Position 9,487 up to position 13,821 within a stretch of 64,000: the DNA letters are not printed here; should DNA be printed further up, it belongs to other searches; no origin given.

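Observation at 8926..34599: ~25.7-kb multi-depolymerase cassette in a phiKZ-like jumbo phage: ten fibre/spike proteins sorted into three N-terminal docking classes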

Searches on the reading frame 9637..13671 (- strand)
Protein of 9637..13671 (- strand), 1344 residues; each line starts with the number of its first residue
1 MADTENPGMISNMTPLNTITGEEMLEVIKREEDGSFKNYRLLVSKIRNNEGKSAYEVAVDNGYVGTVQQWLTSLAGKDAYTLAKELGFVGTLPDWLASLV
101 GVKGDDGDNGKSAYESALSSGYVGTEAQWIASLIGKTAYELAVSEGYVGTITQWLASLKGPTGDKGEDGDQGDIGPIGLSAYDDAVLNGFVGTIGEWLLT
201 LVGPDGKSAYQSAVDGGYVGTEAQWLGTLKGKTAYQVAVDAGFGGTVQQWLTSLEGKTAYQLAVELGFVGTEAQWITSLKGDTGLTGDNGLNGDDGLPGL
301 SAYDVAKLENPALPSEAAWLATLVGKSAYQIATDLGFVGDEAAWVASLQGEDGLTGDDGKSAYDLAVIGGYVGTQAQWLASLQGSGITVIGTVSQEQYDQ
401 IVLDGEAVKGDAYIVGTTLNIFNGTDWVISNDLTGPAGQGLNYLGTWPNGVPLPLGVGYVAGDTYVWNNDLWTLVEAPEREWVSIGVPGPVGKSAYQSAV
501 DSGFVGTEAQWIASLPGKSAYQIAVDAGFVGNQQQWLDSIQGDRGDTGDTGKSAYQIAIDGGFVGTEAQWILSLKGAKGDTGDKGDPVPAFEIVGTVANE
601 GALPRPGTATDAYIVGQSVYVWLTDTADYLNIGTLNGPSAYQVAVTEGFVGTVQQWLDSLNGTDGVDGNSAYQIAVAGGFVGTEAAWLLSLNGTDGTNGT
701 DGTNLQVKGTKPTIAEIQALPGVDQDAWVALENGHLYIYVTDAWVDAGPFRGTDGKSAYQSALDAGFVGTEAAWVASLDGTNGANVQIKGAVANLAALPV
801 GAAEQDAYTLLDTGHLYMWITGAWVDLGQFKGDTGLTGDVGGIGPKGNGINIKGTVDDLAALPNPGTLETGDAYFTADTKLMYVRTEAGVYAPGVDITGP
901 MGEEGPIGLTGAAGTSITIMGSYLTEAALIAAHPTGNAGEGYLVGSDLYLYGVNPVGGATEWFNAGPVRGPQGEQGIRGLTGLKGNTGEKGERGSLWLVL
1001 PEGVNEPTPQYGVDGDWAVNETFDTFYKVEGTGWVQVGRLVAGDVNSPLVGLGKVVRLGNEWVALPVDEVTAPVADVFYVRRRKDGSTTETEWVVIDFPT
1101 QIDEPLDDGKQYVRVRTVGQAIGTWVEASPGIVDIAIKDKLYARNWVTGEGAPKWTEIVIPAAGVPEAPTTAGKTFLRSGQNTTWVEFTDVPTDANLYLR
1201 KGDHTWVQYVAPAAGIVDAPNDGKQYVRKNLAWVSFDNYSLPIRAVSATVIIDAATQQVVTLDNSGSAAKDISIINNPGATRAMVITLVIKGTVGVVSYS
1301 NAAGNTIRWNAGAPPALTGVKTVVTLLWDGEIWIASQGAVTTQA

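Call 4: search_protein_families(library=pfam, proteins=[window:9637-13671:-], max_evalue=0.01)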
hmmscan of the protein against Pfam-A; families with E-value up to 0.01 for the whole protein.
window:9637-13671:- (1344 aa): 2 families
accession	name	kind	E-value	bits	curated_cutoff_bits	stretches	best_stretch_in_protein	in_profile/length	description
PF01391.23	Collagen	-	0.00031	20.9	27.2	1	970-994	10-34/60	Collagen triple helix repeat (20 copies)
PF07921.17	Fibritin_C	-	0.0026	18.3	21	0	1207-1235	61-89/93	Fibritin C-terminal region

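Call 9: search_protein_families(library=phrogs, proteins=[window:9637-13671:-], max_evalue=0.001)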
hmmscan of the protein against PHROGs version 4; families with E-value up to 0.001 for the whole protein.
window:9637-13671:- (1344 aa): 27 families (the best 25 are shown)
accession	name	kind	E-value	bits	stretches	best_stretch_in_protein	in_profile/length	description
phrog_3904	-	tail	8.4e-188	628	4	324-1096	194-980/1086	tail fiber protein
phrog_15433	-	tail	1e-146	491.6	9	1-133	1-127/798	tail sheath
phrog_15437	-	tail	1.9e-122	411.1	15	541-638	282-391/656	tail fiber protein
phrog_19976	-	tail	2.5e-113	378.8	16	539-589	97-148/256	tail assembly protein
phrog_25979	-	unknown function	1e-106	358.8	11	203-299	177-269/521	-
phrog_14726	-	tail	9.2e-87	293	12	515-620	122-228/537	tail fiber protein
phrog_35690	-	unknown function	6e-80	267.5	3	582-661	68-148/156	-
phrog_22483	-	unknown function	4.3e-71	240.6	6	543-581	27-65/306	-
phrog_19864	-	unknown function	4.4e-70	237.7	7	551-659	86-145/1268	-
phrog_13286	-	tail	3.8e-65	221.5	9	135-199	70-140/662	tail protein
phrog_14029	-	unknown function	2.8e-62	211.8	6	509-603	83-190/1115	-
phrog_35286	-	unknown function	6.6e-31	108.5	3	780-889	167-276/750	-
phrog_4440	-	tail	9.6e-26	91.9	3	352-586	146-297/410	tail fiber protein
phrog_30556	-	unknown function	4.8e-23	83.2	0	253-284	63-95/159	-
phrog_21765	-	unknown function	5.4e-23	82.7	1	562-651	107-194/422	-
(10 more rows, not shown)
